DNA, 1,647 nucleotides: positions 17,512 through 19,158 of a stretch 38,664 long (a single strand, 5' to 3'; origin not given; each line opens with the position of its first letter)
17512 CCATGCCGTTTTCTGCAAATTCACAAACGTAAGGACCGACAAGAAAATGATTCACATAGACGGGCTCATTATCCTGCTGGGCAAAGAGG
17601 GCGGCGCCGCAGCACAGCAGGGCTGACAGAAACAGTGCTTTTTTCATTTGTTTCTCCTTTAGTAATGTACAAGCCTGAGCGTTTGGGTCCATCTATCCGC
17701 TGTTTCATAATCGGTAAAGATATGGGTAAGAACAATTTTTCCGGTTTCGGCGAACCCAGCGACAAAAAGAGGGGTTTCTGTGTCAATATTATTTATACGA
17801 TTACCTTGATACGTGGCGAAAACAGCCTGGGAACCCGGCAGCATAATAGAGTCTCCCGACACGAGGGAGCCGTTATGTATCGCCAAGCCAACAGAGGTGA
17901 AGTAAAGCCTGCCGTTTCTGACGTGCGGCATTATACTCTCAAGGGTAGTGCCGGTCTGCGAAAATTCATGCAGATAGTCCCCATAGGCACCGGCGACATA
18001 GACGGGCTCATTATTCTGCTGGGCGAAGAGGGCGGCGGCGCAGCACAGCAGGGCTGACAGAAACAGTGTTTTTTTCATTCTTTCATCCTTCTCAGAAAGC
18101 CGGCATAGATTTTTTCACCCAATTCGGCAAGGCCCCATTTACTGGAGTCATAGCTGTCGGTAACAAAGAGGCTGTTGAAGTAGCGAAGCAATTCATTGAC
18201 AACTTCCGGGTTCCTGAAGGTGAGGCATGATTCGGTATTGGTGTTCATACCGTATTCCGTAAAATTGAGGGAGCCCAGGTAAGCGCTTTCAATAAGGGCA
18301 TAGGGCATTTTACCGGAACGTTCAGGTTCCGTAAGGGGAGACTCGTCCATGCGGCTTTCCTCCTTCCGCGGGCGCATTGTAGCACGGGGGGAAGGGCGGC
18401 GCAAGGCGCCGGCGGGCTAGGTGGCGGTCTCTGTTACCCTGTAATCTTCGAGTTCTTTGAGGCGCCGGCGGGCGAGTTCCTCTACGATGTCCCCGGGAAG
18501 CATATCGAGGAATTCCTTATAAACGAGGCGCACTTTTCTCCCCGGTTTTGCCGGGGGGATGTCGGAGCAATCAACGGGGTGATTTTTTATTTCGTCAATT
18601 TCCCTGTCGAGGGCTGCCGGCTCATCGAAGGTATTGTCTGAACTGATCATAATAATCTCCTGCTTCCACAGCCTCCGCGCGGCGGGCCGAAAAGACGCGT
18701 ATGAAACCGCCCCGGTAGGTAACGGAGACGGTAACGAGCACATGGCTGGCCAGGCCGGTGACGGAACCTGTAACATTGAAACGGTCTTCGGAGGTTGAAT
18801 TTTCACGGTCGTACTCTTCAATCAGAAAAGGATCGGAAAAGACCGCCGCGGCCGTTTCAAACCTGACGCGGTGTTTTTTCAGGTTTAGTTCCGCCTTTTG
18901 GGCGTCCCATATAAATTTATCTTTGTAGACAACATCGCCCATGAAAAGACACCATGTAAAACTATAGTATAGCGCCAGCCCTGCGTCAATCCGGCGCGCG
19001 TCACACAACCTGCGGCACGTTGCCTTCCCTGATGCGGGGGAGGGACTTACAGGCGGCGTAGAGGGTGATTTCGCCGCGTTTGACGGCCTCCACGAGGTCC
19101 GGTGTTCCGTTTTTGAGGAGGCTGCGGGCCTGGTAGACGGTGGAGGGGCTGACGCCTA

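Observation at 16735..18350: Truncated PLD/Nuc-like fragment followed by three tandem small secreted paralogs: orphan toxin-immunity or exclusion array?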

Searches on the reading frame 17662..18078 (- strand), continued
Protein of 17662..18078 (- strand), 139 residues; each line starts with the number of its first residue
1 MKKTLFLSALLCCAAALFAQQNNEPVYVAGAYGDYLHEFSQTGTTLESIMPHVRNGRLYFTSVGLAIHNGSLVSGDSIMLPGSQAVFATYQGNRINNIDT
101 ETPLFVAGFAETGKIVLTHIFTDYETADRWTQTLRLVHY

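Call 68: fold_search(model_id=the predicted structure, library=pdb)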
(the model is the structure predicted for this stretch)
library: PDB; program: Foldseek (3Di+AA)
matches with E <= 10: 582; with E <= 0.001: 0
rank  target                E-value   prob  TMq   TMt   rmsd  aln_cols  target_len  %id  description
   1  2z6k_B                3.8e-03  1.00  0.50  0.49   6.3       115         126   14  Crystal structure of full-length human RPA14/32 heterodimer (released 2007-12-04)
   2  2pi2_A                6.9e-03  0.98  0.43  0.41   6.6       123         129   17  Full-length Replication protein A subunits RPA14 and RPA32 (released 2007-10-16)
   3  3kdf_D                8.2e-03  1.00  0.49  0.49   6.4       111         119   15  X-ray Crystal Structure of the Human Replication Protein A Complex from Wheat Germ Cell Free Expression (released 2009-12-01)
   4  2pi2_B                8.2e-03  0.99  0.48  0.47   6.1       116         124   16  Full-length Replication protein A subunits RPA14 and RPA32 (released 2007-10-16)
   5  2pqa_A                8.7e-03  0.99  0.46  0.43   6.9       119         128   14  Crystal Structure of Full-length Human RPA 14/32 Heterodimer (released 2007-11-13)
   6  1quq_A                1.3e-02  0.99  0.48  0.47   6.3       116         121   15  COMPLEX OF REPLICATION PROTEIN A SUBUNITS RPA14 AND RPA32 (released 1999-08-13)
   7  2z6k_A                1.5e-02  0.99  0.51  0.48   5.9       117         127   15  Crystal structure of full-length human RPA14/32 heterodimer (released 2007-12-04)
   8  2pi2_C                1.9e-02  0.99  0.40  0.39   5.3        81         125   16  Full-length Replication protein A subunits RPA14 and RPA32 (released 2007-10-16)
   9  1l1o_B                2.1e-02  0.97  0.46  0.45   6.6       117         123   15  Structure of the human Replication Protein A (RPA) trimerization core (released 2002-06-05)
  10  9mj5_B                2.2e-02  0.93  0.43  0.28   8.0       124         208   14  Catalytic domain of human DNA polymerase alpha in complex with DNA and RPA (released 2025-02-19)
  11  8rk2_C                2.2e-02  0.85  0.39  0.41   7.6       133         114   13  Human Replication protein A (RPA; trimeric core) - ssDNA complex (released 2024-04-24)
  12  9pd3_O                2.4e-02  0.98  0.49  0.34   6.2       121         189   15  NER dual incision complex - DuIS (released 2026-02-18)
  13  1quq_C                2.8e-02  0.98  0.49  0.49   6.5       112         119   16  COMPLEX OF REPLICATION PROTEIN A SUBUNITS RPA14 AND RPA32 (released 1999-08-13)
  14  9pd4_O                3.0e-02  0.97  0.49  0.33   6.3       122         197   15  NER dual incision complex - DuIM (released 2026-02-18)
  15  3kdf_A                3.2e-02  0.90  0.40  0.41   5.3       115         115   14  X-ray Crystal Structure of the Human Replication Protein A Complex from Wheat Germ Cell Free Expression (released 2009-12-01)
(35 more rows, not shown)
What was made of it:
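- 17659..18078 (-): Paralog 1 (139 aa, A-type): Sec leader plus ~118-aa OB-fold domain. Its start overlaps the stub's stop (ATGA). Foldseek top hits are the RPA32/RPA14 OB-folds (call 68).
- Closest known: RPA32/RPA14-type OB-folds and periplasmic CcmE. Same: They share a beta-barrel flanked by N- and C-terminal helices (call 68).
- The OB-fold with N- and C-terminal helices is most like RPA32/RPA14 (call 68). The OB-fold is closest to ssDNA-binding RPA subunits (call 68). OB-folds also bind sugars, haem (CcmE appears in the hit list) and proteins (call 68).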

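Call 71: fold_search(model_id=the predicted structure, library=viral)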
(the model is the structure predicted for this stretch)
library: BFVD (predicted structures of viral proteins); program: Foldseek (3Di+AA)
matches with E <= 10: 420; with E <= 0.001: 0
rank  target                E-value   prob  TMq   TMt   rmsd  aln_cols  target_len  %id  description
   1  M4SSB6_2              1.2e-02  0.92  0.39  0.09   7.4       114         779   10  Bacteriophage T7 tail fibre protein-like N-terminal domain-containing protein [Cyanophage KBS-P-1A]
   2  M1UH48                3.9e-02  0.80  0.39  0.06   6.8       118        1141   11  Uncharacterized protein (Fragment) [Prochlorococcus phage P-SSP10]
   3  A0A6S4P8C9            4.7e-02  0.69  0.36  0.07   7.4       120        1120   11  Bacteriophage T7 tail fibre protein-like N-terminal domain-containing protein [uncultured phage_MedDCM-OCT-S28-C3]
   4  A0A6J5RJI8            6.3e-02  0.60  0.36  0.29   9.9       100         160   13  Uncharacterized protein [uncultured Caudovirales phage]
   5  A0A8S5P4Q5            6.7e-02  0.85  0.41  0.14   5.9       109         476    9  RING finger family 1 protein [Siphoviridae sp. ctkyp1]
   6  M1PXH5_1              1.1e-01  0.51  0.39  0.09   7.4       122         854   12  Outer membrane autotransporter [Prochlorococcus phage P-SSP6]
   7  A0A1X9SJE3            1.4e-01  0.28  0.31  0.12   9.5       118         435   13  Uncharacterized protein [Sulfolobus islandicus rod-shaped virus 9]
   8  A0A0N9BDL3            1.5e-01  0.20  0.28  0.07   9.8       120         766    8  Uncharacterized protein [Mycobacterium phage Phlei]
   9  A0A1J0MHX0            1.6e-01  0.23  0.30  0.09  10.9       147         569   12  DNA polymerase III alpha subunit [Pseudomonas phage PA5]
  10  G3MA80                2.0e-01  0.30  0.32  0.09  10.0       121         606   13  Gp339 [Bacillus phage G]
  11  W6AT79                2.2e-01  0.16  0.24  0.26   9.4        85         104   10  Lipoprotein [Erwinia phage Ea35-70]
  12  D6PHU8                2.3e-01  0.44  0.39  0.09   6.3       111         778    9  (no name in the UniProt tables at hand)
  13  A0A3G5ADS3            2.3e-01  0.30  0.35  0.20  16.5       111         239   15  Translation initiation factor eIF-1A [Hyperionvirus sp.]
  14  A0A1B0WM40            2.6e-01  0.63  0.37  0.46   6.1        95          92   14  (no name in the UniProt tables at hand)
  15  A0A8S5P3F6            2.7e-01  0.21  0.26  0.28   9.6        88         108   10  Outer membrane protein assembly factor [Siphoviridae sp. ctH3Y19]
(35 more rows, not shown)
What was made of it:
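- Tried and rejected: A Foldseek search against the viral library found nothing significant (call 71).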

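Call 75: search_dna_similar(query=P0003, collection=plasmids, mode=protein, max_evalue=0.01, max_rows=10)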
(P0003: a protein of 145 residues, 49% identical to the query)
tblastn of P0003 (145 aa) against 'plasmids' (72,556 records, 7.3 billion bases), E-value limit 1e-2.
No match.

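Call 76: search_dna_similar(query=L006:4802-5614:+, collection=plasmids, mode=protein, max_evalue=0.00001, max_rows=15)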
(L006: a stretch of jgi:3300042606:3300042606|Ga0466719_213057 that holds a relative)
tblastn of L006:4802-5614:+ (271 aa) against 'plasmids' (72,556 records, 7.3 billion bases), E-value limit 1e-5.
No match.
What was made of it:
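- Tried and rejected: tblastn of a family member and of the intact PLD against 72,556 plasmids gave no match (calls 75, 76).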

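Call 101: find_encoding_contigs(protein=P0051, flank=5000, max_places=2)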
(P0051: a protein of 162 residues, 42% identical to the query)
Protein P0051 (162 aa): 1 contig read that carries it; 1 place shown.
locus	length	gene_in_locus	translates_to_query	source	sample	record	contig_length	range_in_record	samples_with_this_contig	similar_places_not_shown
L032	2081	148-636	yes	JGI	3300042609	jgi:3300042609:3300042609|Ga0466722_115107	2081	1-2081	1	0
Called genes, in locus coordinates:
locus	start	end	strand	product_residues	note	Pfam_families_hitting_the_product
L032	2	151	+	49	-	?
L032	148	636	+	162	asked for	-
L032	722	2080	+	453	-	?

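Call 102: find_encoding_contigs(protein=P0010, flank=5000, max_places=2)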
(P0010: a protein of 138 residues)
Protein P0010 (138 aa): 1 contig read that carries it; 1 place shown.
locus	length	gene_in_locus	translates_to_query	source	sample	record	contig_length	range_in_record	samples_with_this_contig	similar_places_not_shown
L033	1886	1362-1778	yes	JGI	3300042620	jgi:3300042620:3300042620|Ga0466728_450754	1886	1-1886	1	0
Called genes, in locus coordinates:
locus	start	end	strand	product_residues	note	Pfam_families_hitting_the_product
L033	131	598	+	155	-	-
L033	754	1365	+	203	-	PF13091:PLDc_2, PF00614:PLDc (weak)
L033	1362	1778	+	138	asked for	-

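Call 103: find_encoding_contigs(protein=P0048, flank=5000, max_places=2)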
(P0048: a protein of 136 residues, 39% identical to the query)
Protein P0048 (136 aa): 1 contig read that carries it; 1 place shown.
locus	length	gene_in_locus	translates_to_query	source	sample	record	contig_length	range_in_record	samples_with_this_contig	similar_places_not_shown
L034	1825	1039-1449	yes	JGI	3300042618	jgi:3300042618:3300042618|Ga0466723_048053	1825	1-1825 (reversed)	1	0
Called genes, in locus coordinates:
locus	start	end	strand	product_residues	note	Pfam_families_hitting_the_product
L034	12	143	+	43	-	-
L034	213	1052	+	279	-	PF09565:RE_NgoFVII (weak), PF13091:PLDc_2, PF00614:PLDc (faint)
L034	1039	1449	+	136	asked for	-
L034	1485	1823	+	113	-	?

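Call 104: find_encoding_contigs(protein=P0013, flank=5000, max_places=2)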
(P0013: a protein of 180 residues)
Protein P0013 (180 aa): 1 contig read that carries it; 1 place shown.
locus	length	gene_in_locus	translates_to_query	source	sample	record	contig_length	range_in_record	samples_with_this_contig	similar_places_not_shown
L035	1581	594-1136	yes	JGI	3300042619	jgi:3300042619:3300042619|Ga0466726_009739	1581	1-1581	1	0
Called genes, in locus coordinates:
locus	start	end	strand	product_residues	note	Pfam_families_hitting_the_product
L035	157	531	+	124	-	-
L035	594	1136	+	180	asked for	-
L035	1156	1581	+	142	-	?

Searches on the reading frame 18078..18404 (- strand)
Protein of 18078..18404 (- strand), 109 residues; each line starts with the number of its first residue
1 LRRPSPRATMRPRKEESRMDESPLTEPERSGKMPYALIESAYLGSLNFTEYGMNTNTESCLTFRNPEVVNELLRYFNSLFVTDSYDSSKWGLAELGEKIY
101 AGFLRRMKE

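Call 5: search_protein_families(library=pfam, proteins=[window:18078-18404:-], max_evalue=1)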
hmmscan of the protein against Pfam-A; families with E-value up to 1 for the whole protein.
window:18078-18404:- (109 aa): 2 families
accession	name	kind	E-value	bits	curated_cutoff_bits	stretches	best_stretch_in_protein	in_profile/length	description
PF13091.12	PLDc_2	-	1.1e-05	25.7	27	1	40-79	92-131/132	PLD-like domain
PF09565.16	RE_NgoFVII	-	0.044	13.5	23.8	1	38-79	106-148/162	NgoFVII restriction endonuclease N-terminal PLD domain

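Call 6: search_protein_families(library=ncbifam, proteins=[window:18078-18404:-], max_evalue=1)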
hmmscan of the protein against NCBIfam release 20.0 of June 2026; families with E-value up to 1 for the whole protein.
window:18078-18404:- (109 aa): 2 families
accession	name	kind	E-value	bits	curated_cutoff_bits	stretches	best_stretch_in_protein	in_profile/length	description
NF038319.1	DISARM_DrmC_I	equivalog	0.002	17.7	133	1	40-79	195-234/236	DISARM system phospholipase D-like protein DrmC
NF041068.1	DpdK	equivalog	0.0082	15.7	100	1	43-76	130-163/167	phospholipase D-like domain-containing protein DpdK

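Call 8: find_homologous_proteins(query=window:18078-18404:-, max_evalue=0.001)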
Query window:18078-18404:- (109 aa): 1 proteins with E <= 0.001 among 2 candidates.
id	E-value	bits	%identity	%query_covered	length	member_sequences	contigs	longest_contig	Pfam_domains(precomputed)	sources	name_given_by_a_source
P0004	1.2e-53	198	100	83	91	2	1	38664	PF13091.13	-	-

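Call 24: search_solved_structures(query=window:18078-18404:-, max_evalue=10, show_alignments=3)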
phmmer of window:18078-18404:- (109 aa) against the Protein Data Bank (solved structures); distinct sequences matched with E-value up to 10: 0.

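Call 62: search_protein_families(library=padloc, proteins=[window:18078-18404:-], max_evalue=0.01)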
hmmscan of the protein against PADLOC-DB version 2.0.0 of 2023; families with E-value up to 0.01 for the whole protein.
window:18078-18404:- (109 aa): 4 families
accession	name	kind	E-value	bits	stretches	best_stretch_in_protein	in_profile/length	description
PDLC02607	DrmC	-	8.5e-05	20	1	35-82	209-256/265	DrmC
PDLC02901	DpdK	-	0.0063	14.2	1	44-78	133-167/173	DpdK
PDLC02585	DrmC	-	0.0071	14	1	39-82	204-247/253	DrmC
PDLC02614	DrmC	-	0.0086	13.9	0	40-74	112-145/153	DrmC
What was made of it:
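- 18075..18350 (-): PLD remnant (91 aa): native N-terminal ~12 residues fused to the last ~78 residues of a Nuc/NucT-like single-HKD PLD. The catalytic His is replaced by Ser and the motif Asp by Leu. PADLOC DrmC 8.5e-5 (call 62).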

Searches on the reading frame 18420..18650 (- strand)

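Call 5: search_protein_families(library=pfam, proteins=[window:18420-18650:-], max_evalue=1)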
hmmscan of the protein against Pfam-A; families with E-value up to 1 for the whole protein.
window:18420-18650:- (77 aa): 1 family
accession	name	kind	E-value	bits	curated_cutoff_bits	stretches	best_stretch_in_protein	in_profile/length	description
PF11061.14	Tsr0524-like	-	0.17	12.2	25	1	37-73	2-36/61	Cytochrome b6f, subunit Tsr0524-like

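Call 6: search_protein_families(library=ncbifam, proteins=[window:18420-18650:-], max_evalue=1)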
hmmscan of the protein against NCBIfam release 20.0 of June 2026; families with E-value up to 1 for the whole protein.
window:18420-18650:- (77 aa): 0 families

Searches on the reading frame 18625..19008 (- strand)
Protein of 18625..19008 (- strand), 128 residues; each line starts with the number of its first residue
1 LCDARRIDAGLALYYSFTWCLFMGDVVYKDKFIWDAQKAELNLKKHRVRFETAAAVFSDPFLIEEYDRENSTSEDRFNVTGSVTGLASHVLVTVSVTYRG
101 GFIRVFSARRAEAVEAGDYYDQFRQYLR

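Call 5: search_protein_families(library=pfam, proteins=[window:18625-19008:-], max_evalue=1)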
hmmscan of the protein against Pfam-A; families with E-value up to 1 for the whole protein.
window:18625-19008:- (128 aa): 2 families
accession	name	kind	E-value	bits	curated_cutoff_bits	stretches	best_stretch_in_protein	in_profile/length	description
PF04365.19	BrnT_toxin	-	2.2e-21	76.4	34.5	1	34-115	1-77/77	Ribonuclease toxin, BrnT, of type II toxin-antitoxin system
PF17817.7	PDZ_5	-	0.16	12.6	23.6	1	43-71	26-54/71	PDZ domain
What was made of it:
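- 18622..19008 (-): BrnT-family toxin gene; the true start is probably the internal Met (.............). Pfam BrnT_toxin 2.2e-21 (call 5).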

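Call 6: search_protein_families(library=ncbifam, proteins=[window:18625-19008:-], max_evalue=1)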
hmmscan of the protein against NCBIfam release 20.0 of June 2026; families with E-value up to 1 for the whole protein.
window:18625-19008:- (128 aa): 1 family
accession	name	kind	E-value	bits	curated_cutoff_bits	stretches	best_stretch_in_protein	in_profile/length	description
NF006571.0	PRK09087.1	equivalog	0.0089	15.8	297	1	33-94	64-125/228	DnaA regulatory inactivator HdaA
